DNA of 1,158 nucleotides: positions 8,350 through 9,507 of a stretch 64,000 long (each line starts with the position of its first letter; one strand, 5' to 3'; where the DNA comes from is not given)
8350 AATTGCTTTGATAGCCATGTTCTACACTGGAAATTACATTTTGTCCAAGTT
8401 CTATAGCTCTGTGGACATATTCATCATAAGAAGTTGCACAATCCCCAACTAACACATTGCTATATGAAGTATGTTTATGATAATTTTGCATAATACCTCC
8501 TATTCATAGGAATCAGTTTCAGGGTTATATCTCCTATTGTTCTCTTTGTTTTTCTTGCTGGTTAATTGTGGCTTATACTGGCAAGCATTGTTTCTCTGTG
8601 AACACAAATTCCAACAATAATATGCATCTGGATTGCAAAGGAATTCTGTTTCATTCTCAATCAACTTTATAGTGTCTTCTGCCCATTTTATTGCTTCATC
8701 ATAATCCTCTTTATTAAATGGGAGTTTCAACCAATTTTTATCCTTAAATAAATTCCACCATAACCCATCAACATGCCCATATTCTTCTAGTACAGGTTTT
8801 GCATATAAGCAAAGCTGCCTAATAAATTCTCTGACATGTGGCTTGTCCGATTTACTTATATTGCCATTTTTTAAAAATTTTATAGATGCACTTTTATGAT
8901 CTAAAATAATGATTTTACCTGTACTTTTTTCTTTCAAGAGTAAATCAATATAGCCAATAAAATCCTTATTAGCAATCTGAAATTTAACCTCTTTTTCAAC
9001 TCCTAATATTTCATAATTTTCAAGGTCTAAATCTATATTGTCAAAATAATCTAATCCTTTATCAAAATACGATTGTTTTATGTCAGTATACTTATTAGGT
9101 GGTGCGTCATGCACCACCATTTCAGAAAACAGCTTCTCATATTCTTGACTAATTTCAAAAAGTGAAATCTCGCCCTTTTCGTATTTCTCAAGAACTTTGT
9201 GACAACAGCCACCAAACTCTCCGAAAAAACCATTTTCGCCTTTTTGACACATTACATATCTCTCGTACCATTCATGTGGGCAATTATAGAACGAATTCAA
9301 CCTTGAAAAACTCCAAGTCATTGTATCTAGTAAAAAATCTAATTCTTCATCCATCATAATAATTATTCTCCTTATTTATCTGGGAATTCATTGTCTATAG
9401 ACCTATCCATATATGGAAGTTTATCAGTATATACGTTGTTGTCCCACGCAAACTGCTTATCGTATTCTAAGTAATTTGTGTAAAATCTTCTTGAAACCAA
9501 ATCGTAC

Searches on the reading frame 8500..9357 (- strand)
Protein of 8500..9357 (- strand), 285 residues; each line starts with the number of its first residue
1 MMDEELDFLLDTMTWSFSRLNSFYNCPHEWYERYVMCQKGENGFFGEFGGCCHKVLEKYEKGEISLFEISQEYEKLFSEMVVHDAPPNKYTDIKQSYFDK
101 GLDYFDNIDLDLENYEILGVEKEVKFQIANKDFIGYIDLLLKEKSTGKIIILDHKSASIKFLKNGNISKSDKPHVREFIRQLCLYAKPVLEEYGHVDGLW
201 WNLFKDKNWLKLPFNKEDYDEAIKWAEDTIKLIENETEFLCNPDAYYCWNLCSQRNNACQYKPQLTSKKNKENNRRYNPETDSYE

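Call 32: search_protein_families(library=phrogs, proteins=[window:8500-9357:-], max_evalue=0.001)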
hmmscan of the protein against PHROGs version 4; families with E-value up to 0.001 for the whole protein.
window:8500-9357:- (285 aa): 3 families
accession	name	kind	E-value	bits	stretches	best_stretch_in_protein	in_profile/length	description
phrog_1218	-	DNA, RNA and nucleotide metabolism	2.8e-19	70.6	1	13-205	8-207/364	exonuclease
phrog_69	-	DNA, RNA and nucleotide metabolism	7.8e-18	65.7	1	14-259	89-323/501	exonuclease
phrog_1706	-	DNA, RNA and nucleotide metabolism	7.5e-06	26.6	1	23-254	55-238/293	CRISPR/Cas system associated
